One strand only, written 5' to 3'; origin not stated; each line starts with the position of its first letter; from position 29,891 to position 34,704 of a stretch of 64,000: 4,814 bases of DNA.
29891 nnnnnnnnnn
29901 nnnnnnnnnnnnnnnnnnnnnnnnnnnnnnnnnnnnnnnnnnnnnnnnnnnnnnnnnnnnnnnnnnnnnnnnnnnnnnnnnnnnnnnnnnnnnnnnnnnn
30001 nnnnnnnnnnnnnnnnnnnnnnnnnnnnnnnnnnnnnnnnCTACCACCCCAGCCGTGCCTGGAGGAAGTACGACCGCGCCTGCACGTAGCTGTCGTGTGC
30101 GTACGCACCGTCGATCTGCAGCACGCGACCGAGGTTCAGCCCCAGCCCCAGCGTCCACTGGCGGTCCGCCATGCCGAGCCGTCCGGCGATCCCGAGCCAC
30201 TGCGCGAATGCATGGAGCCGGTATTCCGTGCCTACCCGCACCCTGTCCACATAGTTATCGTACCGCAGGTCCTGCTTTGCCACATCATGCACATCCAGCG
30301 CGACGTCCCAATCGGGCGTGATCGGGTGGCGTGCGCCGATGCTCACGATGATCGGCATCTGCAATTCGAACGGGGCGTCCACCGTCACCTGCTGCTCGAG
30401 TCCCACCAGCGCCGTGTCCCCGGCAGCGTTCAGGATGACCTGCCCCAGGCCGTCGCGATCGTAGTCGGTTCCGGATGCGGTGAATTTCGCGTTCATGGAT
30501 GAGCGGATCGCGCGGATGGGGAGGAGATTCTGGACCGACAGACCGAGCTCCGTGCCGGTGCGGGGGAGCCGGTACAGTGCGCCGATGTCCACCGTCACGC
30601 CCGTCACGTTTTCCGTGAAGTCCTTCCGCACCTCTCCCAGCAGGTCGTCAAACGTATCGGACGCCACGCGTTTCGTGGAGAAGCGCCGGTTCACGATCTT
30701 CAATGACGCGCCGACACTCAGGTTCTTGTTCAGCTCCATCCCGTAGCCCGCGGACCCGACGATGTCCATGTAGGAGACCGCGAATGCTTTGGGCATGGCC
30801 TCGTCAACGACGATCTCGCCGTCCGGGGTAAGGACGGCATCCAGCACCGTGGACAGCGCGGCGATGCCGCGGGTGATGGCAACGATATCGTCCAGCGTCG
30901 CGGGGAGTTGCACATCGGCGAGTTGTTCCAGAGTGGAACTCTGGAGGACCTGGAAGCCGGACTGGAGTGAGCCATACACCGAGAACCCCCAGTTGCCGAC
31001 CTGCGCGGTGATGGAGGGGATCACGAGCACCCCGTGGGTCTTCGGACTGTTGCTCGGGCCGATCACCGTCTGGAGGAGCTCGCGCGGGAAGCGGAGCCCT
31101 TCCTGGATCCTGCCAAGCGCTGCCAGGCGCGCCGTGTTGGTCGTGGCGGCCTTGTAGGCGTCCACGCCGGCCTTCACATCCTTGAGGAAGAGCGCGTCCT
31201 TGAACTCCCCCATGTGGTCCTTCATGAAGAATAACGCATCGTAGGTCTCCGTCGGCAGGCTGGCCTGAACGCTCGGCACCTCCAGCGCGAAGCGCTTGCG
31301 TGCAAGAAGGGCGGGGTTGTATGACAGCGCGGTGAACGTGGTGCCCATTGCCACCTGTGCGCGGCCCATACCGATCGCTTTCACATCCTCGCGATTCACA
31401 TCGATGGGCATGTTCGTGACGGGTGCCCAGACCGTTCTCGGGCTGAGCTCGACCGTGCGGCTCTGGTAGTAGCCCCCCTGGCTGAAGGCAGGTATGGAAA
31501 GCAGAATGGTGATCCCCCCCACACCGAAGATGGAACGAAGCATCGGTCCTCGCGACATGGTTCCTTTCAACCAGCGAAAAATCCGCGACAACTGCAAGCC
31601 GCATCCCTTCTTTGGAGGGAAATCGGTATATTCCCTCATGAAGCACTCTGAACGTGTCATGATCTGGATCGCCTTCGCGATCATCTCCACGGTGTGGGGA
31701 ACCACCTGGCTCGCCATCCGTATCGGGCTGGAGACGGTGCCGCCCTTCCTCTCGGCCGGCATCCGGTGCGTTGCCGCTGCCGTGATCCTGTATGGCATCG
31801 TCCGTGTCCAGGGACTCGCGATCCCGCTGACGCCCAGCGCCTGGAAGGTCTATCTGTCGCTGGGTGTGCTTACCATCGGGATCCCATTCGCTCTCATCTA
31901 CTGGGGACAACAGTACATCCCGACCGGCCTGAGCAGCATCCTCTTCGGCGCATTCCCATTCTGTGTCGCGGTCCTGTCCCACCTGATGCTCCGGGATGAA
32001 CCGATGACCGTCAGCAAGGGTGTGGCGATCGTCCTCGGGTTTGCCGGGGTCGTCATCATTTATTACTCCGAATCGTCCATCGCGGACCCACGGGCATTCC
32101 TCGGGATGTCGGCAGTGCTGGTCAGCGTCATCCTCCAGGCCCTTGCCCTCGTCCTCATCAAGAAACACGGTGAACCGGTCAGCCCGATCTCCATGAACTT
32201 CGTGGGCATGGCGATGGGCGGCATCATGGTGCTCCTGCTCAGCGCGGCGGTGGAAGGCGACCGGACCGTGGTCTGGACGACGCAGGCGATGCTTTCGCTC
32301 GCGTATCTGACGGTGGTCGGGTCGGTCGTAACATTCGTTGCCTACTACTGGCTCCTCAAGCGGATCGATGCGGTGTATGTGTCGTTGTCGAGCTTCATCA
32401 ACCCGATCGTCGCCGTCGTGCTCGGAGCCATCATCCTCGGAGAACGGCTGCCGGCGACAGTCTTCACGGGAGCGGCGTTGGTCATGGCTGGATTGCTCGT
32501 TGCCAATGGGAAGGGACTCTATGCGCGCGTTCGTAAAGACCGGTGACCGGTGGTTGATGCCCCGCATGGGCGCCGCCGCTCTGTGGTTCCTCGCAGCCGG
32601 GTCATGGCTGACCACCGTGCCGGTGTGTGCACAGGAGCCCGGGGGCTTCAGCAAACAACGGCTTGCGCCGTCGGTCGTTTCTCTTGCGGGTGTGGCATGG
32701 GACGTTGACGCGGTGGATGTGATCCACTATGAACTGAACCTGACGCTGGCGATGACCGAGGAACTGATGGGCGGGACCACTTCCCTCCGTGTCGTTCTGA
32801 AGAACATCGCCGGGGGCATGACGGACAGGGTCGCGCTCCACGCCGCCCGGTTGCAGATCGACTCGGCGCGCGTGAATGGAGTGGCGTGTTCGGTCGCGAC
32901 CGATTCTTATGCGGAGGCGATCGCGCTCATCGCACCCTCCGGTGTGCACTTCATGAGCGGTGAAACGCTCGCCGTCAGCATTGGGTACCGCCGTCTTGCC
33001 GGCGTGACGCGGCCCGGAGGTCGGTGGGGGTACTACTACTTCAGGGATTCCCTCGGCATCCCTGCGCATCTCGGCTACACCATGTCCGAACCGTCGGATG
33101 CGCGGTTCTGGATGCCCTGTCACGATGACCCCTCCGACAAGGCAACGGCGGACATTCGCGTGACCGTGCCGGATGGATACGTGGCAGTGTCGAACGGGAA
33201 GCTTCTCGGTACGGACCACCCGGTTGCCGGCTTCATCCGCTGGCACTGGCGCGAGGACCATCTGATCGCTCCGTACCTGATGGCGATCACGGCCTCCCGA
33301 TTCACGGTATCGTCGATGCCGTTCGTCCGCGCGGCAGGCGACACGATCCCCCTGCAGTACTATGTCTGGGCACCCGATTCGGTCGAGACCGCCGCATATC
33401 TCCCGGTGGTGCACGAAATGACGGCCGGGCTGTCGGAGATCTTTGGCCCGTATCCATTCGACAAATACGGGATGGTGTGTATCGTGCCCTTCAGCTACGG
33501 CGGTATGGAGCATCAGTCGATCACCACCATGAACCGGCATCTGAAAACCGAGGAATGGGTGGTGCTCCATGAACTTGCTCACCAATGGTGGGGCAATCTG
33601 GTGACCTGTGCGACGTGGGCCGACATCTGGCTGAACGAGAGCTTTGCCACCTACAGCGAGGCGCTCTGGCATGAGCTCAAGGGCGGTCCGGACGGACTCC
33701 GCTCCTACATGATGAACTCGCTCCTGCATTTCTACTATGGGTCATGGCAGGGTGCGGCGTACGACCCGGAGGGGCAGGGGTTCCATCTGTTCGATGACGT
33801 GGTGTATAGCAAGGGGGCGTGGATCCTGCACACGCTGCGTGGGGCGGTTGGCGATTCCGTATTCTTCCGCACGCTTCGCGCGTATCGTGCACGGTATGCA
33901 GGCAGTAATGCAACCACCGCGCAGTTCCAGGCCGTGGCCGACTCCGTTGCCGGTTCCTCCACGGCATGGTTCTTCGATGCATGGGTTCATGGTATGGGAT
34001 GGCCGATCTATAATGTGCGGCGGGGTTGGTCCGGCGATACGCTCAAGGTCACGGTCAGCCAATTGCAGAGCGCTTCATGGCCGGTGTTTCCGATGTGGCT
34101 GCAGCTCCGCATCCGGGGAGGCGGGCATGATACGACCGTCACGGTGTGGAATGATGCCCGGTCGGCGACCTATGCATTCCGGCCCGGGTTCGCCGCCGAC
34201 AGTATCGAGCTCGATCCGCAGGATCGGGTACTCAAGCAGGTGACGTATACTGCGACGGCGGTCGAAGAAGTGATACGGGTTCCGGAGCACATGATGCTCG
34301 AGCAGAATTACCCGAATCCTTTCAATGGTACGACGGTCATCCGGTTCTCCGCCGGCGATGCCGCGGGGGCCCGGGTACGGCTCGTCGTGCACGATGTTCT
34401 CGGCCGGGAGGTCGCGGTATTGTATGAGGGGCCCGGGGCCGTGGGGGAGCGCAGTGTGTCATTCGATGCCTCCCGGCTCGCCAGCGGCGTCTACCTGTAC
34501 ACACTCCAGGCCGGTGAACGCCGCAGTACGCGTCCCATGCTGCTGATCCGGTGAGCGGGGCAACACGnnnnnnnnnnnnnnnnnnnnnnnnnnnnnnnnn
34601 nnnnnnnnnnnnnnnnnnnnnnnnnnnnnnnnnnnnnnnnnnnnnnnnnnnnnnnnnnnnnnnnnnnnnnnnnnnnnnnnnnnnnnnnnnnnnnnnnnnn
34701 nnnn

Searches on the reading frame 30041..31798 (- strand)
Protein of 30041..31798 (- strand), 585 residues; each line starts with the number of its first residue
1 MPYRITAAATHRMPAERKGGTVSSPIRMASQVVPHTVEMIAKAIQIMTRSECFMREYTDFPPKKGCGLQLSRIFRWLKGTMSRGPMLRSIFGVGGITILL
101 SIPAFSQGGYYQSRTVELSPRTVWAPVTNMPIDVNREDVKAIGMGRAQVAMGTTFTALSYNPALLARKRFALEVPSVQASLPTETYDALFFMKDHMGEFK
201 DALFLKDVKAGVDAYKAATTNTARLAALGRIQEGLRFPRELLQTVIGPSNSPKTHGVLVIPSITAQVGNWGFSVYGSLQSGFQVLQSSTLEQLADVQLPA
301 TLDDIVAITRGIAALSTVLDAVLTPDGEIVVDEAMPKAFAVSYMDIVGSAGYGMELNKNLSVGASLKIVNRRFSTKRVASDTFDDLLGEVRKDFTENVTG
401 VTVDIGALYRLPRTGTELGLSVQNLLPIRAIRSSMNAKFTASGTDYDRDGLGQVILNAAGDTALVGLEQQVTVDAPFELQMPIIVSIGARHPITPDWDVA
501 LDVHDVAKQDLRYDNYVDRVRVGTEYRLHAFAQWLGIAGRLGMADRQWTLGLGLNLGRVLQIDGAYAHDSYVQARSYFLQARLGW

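Call 40: search_protein_families(library=pfam, proteins=[window:30041-31798:-], max_evalue=0.001)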
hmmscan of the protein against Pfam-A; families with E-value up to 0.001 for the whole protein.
window:30041-31798:- (585 aa): 3 families
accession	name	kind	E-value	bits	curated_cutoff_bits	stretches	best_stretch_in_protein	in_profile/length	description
PF13729.12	TraF_2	-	2.6e-09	37.1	25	1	160-427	3-220/264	F plasmid transfer operon, TraF, protein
PF11751.14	PorP_SprF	-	8.1e-06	26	22.3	1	345-430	81-164/273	Type IX secretion system membrane protein PorP/SprF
PF18990.6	DUF5723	-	7.5e-05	23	26.8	0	394-557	207-365/376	Family of unknown function (DUF5723)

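Call 61: search_protein_families(library=ncbifam, proteins=[window:30041-31798:-], max_evalue=0.001)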
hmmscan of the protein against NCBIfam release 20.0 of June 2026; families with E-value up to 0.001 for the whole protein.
window:30041-31798:- (585 aa): 3 families
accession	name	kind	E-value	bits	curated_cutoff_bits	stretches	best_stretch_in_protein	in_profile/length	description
NF033709.1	PorV_fam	subfamily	6.9e-11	42.3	90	1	328-425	91-180/326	PorV/PorQ family protein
NF053685.1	BamG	equivalog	0.00021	20.5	250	0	350-439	139-229/397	BamG family beta-barrel-assembly machinery protein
TIGR03519.1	T9SS_PorP_fam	subfamily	0.00077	19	90.55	0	341-427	94-178/292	PorP/SprF family type IX secretion system membrane protein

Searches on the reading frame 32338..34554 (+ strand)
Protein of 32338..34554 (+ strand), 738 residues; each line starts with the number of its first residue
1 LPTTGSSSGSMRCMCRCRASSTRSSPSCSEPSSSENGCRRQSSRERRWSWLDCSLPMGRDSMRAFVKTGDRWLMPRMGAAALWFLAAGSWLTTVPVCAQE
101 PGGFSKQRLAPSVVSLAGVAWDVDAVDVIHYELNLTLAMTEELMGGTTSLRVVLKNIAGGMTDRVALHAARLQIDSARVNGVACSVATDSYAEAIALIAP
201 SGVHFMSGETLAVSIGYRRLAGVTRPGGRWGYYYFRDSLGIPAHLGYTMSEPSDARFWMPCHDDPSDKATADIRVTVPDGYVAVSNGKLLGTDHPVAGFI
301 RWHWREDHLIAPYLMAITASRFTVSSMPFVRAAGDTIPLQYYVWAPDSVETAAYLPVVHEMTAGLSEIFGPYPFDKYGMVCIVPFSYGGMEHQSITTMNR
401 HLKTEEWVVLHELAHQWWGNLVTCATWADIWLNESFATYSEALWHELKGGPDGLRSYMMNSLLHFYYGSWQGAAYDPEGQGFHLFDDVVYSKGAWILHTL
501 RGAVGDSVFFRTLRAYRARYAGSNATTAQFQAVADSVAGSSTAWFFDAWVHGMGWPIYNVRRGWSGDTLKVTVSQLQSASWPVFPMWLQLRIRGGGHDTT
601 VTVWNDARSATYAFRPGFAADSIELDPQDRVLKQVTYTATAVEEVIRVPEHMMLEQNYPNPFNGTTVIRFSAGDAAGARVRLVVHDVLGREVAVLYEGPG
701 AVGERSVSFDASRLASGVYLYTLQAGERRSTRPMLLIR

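Call 40: search_protein_families(library=pfam, proteins=[window:32338-34554:+], max_evalue=0.001)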
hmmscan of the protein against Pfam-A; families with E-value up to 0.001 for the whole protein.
window:32338-34554:+ (738 aa): 3 families
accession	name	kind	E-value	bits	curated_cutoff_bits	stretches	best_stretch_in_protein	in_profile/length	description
PF01433.26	Peptidase_M1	-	2.3e-30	106.3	27.7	1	368-549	17-218/218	Peptidase family M1 domain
PF17900.6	Peptidase_M1_N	-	7.3e-15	56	25.8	1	130-314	4-186/186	Peptidase M1 N-terminal domain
PF18962.6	Por_Secre_tail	-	7.1e-07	29.9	27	1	658-731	2-70/75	Secretion system C-terminal sorting domain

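Call 61: search_protein_families(library=ncbifam, proteins=[window:32338-34554:+], max_evalue=0.001)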
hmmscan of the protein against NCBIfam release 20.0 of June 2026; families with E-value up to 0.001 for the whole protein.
window:32338-34554:+ (738 aa): 6 families
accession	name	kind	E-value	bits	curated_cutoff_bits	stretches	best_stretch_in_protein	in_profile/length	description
TIGR02412.1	pepN_strep_liv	equivalog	3.5e-38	131.5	591.2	1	126-559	14-448/832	aminopeptidase N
TIGR02411.1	leuko_A4_hydro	equivalog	4.8e-24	85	761.7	1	124-441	9-314/600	leukotriene-A(4) hydrolase/aminopeptidase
TIGR02414.1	pepN_proteo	equivalog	1.2e-16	60.2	718.2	2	282-442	148-322/868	aminopeptidase N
TIGR04183.1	Por_Secre_tail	domain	1.5e-07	31.3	23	1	658-732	2-67/72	T9SS type A sorting domain-containing protein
NF038113.1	T9SSA_dep_M36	equivalog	2.6e-05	22.6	885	1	655-734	793-866/869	T9SS-dependent M36 family metallopeptidase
NF052323.1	T9SSA_dep_M6i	equivalog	6.1e-05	21.1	600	1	657-727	960-1028/1043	T9SS-dependent M6-like inactivated metalloprotease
